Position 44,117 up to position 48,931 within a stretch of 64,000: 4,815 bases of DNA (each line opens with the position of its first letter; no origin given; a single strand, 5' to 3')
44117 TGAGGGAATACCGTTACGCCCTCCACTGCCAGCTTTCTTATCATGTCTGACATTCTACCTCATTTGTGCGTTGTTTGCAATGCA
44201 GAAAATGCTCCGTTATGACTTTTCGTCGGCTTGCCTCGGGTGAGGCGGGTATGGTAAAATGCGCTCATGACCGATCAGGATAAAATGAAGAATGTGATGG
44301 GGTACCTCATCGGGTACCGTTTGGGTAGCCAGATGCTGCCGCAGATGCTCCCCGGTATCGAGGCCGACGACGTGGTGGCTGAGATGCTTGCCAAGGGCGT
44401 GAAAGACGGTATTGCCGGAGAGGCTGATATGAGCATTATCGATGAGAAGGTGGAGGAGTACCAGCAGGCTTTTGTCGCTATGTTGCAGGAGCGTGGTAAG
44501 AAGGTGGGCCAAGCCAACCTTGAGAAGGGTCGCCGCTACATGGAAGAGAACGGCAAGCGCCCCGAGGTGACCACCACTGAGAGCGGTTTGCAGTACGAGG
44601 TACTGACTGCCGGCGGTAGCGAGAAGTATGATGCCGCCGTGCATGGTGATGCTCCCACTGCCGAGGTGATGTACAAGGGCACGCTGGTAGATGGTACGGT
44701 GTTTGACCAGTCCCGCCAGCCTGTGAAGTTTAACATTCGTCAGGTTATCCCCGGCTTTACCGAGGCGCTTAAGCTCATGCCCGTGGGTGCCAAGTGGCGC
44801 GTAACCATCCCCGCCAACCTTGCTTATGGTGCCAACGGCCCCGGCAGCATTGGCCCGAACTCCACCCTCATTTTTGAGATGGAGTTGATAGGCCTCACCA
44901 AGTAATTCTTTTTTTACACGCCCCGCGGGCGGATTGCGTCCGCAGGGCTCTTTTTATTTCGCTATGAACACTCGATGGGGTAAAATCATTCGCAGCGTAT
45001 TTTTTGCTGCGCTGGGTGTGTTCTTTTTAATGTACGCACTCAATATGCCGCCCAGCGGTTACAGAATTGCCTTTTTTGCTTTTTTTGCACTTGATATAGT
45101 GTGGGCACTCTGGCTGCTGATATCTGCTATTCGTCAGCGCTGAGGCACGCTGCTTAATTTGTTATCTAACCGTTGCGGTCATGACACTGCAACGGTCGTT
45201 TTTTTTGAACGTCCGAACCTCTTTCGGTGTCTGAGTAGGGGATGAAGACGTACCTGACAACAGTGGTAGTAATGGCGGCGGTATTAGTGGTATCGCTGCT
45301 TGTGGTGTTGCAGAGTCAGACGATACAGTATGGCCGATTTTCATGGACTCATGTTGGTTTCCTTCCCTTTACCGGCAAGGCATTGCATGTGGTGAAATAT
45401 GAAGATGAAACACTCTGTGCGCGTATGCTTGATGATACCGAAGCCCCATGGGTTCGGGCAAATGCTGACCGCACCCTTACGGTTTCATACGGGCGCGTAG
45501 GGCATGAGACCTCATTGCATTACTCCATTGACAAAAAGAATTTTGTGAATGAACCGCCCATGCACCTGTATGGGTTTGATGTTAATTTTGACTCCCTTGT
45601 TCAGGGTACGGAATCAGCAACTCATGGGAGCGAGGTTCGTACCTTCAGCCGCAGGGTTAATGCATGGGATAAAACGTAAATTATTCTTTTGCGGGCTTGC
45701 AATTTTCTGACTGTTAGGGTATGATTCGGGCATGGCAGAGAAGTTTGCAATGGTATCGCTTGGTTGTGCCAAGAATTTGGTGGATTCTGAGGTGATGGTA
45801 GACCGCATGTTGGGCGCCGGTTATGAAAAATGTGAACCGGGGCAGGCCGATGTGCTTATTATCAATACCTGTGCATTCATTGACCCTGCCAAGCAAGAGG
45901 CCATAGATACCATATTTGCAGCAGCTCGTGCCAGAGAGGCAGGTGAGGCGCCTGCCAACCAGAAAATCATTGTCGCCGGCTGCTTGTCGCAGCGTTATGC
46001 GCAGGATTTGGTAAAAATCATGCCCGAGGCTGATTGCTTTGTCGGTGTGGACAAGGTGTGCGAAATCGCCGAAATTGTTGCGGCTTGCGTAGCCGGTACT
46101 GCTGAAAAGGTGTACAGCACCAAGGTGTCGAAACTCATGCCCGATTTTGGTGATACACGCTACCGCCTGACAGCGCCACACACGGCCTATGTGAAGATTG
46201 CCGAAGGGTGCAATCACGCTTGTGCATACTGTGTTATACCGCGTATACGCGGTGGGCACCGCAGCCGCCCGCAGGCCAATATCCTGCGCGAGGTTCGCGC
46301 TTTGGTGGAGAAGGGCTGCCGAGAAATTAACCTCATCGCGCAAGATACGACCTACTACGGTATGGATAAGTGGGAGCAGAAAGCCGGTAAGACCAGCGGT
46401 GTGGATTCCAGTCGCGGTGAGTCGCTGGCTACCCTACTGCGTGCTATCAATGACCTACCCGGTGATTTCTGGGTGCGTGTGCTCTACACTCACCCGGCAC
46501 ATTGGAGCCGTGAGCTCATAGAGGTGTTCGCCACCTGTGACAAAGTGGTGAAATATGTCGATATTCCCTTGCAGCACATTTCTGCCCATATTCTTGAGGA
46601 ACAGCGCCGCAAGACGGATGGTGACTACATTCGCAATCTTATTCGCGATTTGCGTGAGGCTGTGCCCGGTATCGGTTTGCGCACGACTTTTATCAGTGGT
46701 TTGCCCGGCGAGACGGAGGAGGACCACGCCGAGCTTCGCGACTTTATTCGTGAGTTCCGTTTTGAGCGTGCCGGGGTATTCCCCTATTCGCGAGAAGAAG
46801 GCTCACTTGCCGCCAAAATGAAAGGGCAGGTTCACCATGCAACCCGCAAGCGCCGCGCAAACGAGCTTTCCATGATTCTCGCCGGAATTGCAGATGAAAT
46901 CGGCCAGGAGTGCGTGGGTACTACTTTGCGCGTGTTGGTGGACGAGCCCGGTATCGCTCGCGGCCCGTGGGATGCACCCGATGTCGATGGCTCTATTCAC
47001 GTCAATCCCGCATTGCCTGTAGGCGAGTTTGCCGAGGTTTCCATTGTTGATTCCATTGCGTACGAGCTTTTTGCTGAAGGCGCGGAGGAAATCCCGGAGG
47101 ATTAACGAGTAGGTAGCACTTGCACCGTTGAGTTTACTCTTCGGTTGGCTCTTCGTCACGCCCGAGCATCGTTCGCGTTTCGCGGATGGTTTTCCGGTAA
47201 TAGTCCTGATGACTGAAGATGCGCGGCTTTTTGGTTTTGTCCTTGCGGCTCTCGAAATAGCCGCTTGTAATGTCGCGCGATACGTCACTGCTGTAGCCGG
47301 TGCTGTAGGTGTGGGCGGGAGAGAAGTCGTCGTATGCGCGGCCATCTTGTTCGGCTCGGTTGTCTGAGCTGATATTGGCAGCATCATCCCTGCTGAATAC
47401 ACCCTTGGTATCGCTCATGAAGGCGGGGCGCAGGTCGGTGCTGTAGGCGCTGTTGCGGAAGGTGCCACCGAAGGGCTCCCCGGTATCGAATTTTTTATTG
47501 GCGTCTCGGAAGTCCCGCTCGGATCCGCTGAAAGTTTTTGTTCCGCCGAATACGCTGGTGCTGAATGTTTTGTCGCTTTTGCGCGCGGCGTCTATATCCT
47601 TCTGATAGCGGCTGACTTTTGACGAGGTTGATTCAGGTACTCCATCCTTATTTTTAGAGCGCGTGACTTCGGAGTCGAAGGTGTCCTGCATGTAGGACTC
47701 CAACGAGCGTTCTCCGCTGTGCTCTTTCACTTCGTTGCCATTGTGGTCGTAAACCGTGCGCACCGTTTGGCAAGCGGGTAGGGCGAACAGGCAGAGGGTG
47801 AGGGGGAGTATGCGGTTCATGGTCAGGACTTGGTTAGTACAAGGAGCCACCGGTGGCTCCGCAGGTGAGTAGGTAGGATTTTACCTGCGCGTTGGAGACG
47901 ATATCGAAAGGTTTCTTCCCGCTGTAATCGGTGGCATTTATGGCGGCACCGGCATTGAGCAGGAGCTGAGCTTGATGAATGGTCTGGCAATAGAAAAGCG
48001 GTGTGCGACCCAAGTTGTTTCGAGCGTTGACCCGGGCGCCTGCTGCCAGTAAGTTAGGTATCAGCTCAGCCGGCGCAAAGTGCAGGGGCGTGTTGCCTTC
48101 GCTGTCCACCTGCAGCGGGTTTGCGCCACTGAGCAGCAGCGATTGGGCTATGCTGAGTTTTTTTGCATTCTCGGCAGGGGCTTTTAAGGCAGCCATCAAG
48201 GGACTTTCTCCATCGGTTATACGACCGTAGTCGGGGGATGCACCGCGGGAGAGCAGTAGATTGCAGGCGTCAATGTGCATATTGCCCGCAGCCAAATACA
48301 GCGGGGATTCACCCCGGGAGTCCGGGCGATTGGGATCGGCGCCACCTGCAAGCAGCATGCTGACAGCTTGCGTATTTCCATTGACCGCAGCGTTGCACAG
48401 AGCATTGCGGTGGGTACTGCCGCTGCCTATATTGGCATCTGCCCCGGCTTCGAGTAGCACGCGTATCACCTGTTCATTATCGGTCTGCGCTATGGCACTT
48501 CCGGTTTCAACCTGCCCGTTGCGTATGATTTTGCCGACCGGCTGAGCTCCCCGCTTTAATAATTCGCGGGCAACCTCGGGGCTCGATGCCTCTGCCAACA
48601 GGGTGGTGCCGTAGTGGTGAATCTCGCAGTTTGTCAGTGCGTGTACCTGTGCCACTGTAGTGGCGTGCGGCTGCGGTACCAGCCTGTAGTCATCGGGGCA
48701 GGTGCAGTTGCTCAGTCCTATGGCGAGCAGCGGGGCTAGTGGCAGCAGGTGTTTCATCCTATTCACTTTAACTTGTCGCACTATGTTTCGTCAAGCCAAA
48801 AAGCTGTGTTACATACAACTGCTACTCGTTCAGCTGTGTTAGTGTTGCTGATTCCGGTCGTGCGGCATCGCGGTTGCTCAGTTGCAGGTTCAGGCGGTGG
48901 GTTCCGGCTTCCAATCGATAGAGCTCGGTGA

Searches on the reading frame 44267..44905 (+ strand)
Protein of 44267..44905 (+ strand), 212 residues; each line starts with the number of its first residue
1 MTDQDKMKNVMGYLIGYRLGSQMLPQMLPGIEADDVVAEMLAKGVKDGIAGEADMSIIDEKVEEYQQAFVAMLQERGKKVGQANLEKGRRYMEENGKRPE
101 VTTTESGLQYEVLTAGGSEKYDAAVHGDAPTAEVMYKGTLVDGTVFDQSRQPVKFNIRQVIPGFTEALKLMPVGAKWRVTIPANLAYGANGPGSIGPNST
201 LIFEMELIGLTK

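Call 23: search_protein_families(library=pfam, proteins=[window:44267-44905:+], max_evalue=0.001)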
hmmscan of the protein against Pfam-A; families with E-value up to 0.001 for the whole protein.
window:44267-44905:+ (212 aa): 2 families
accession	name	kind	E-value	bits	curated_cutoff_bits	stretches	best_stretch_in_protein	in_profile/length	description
PF00254.34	FKBP_C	-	1.9e-23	83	21.1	1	131-208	10-94/94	FKBP-type peptidyl-prolyl cis-trans isomerase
PF01346.23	FKBP_N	-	7e-21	75.3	22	1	11-112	4-97/97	Domain amino terminal to FKBP-type peptidyl-prolyl isomerase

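Call 62: find_encoding_contigs(protein=window:44267-44905:+, flank=6000, max_places=8)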
Protein window:44267-44905:+ (212 aa): no gene with exactly this product is on record in the collection.

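Call 63: find_related_loci(query=window:44267-44905:+, collection=metagenome_contigs, flank=5000)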
Query window:44267-44905:+ (212 aa) in metagenome_contigs; peptide patterns used: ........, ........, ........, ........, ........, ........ (x = any residue, [..] = any of these).
149 stretches matched a pattern; 30 encode a relative of the query (tblastn E <= 1e-3); 30 distinct loci.
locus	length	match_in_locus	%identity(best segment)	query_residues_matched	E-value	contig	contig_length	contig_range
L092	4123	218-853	92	1-212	3e-134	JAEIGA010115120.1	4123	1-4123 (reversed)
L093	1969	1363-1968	88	1-202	3e-127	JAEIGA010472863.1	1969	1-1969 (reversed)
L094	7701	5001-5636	80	1-212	2e-116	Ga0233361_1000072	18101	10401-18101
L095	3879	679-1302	78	5-212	4e-112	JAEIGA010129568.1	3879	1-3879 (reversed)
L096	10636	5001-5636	80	1-212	2e-116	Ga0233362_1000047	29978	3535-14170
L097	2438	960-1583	77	5-212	1e-114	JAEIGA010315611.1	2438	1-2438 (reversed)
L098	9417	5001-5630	76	3-212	7e-110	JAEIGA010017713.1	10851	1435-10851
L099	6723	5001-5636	73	1-212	4e-107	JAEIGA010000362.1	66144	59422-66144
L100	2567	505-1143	76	1-212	1e-110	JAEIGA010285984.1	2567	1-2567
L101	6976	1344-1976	66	1-212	2e-93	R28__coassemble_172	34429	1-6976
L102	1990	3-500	81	47-212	4e-94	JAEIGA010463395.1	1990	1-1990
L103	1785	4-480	82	54-212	1e-91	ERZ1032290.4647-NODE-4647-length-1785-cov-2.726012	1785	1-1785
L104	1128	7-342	90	101-212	6e-70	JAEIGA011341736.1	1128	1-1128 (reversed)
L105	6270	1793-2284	45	44-211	3e-39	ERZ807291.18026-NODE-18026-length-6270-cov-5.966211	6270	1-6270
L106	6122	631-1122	45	44-211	3e-39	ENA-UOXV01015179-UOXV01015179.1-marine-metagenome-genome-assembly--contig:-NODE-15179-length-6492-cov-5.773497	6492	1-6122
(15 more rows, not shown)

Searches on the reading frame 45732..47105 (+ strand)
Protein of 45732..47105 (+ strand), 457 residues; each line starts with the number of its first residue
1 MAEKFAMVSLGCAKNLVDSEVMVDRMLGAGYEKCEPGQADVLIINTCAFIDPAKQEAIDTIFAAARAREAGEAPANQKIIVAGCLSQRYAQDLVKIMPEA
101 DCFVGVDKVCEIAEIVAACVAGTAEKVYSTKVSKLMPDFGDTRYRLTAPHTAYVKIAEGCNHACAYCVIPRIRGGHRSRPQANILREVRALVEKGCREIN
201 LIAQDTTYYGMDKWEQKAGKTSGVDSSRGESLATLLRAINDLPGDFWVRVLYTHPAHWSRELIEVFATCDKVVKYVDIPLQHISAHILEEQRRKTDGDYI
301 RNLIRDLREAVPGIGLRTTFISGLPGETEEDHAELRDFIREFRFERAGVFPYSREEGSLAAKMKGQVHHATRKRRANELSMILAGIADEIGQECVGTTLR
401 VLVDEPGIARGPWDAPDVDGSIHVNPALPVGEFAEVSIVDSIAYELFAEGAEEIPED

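Call 23: search_protein_families(library=pfam, proteins=[window:45732-47105:+], max_evalue=0.001)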
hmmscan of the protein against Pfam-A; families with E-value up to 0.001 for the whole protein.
window:45732-47105:+ (457 aa): 3 families
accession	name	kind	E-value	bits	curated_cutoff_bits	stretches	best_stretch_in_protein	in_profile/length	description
PF00919.26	UPF0004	-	1.4e-23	83.1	27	1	4-105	1-98/98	Uncharacterized protein family UPF0004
PF04055.27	Radical_SAM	-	6.8e-21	75.6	29.5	1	155-339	2-166/166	Radical SAM superfamily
PF18693.7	TRAM_2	-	6.7e-10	39.5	27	1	395-449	1-61/63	TRAM domain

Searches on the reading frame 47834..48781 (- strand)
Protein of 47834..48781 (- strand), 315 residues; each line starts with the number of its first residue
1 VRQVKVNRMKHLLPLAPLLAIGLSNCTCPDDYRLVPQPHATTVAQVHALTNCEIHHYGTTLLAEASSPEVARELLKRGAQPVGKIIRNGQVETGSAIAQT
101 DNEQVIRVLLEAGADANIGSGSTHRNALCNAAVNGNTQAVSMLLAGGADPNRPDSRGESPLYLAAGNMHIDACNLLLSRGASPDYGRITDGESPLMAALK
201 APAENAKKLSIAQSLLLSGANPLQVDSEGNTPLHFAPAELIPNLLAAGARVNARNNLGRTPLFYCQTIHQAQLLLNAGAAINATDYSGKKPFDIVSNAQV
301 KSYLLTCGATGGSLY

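Call 23: search_protein_families(library=pfam, proteins=[window:47834-48781:-], max_evalue=0.001)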
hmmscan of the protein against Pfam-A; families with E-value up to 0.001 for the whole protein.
window:47834-48781:- (315 aa): 6 families
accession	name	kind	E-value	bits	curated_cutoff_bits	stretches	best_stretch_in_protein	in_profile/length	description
PF12796.13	Ank_2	-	4.5e-28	98.1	27.3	3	98-184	5-87/90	Ankyrin repeats (3 copies)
PF00023.36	Ank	-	3.9e-25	87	21.1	1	157-184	2-29/33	Ankyrin repeat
PF13637.12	Ank_4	-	7.8e-22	77.3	22.7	1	128-177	1-50/50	Ankyrin repeats (many copies)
PF13857.12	Ank_5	-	2.5e-14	53.7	27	1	109-164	1-56/56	Ankyrin repeats (many copies)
PF13606.12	Ank_3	-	3.9e-11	42.5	22.3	0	157-184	2-29/30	Ankyrin repeat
PF24521.3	Ank_KRIT1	-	0.00012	22.2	80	1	97-181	26-109/149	KRIT1 ankyrin-repeats domain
